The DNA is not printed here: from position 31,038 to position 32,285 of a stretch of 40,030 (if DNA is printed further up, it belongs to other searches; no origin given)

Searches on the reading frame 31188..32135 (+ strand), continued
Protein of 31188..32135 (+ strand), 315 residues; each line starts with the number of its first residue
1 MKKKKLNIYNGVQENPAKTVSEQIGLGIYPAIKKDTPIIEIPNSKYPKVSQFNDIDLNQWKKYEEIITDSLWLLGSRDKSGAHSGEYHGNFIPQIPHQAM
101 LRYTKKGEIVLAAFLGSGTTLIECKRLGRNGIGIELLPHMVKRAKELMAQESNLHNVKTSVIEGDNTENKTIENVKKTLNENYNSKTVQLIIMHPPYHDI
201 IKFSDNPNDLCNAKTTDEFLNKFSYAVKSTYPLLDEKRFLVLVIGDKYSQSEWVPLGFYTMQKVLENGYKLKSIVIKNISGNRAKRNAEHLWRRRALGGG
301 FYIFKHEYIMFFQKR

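Call 51: search_protein_families(library=pfam, proteins=[L045:1613-2770:+, L020:10802-11635:+, L016:10991-11890:+, L017:10904-11959:+], max_evalue=0.1)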
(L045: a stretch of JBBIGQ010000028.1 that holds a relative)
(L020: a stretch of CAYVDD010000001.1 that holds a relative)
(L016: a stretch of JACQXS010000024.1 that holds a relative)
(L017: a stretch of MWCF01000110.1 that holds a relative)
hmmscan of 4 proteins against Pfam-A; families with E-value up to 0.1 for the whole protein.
L045:1613-2770:+ (385 aa): 4 families
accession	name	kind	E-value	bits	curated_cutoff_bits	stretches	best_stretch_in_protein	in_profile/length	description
PF01939.22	NucS_C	-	0.00025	21.5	24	1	278-362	34-114/124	Endonuclease NucS C-terminal domain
PF24608.2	PDDEXK_15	-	0.041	14.2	27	0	293-359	56-124/164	Phage putative PDDEXK endonuclease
PF05195.22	AMP_N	-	0.046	13.9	24.6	1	46-95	49-97/121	Aminopeptidase P, N-terminal domain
PF06250.17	YhcG_C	-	0.053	13.8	32.5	0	259-321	40-102/157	YhcG PDDEXK nuclease domain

L020:10802-11635:+ (277 aa): 0 families

L016:10991-11890:+ (299 aa): 4 families
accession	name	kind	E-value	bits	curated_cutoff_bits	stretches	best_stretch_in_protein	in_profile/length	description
PF01180.27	DHO_dh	-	5.6e-71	239.5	27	1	4-279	2-289/291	Dihydroorotate dehydrogenase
PF03060.21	NMO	-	8.9e-05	22.5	28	1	99-267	43-229/331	Nitronate monooxygenase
PF00977.27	His_biosynth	-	0.0011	18.9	23.6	1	218-290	60-132/228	Histidine biosynthesis protein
PF01207.24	Dus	-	0.0093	15.5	20.4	0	221-274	174-227/311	Dihydrouridine synthase (Dus)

L017:10904-11959:+ (351 aa): 1 family
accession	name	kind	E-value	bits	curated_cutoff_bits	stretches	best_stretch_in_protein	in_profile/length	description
PF01878.24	EVE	-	0.037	14.5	23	1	42-119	39-118/145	EVE domain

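Call 56: search_protein_families(library=padloc, proteins=[L045:1613-2770:+, L020:10802-11635:+, L017:10904-11959:+], max_evalue=0.01)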
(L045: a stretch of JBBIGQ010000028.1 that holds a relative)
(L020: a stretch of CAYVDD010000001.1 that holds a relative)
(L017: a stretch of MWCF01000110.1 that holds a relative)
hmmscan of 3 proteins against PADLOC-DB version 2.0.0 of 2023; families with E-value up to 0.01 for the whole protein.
L045:1613-2770:+ (385 aa): 0 families

L020:10802-11635:+ (277 aa): 0 families

L017:10904-11959:+ (351 aa): 0 families
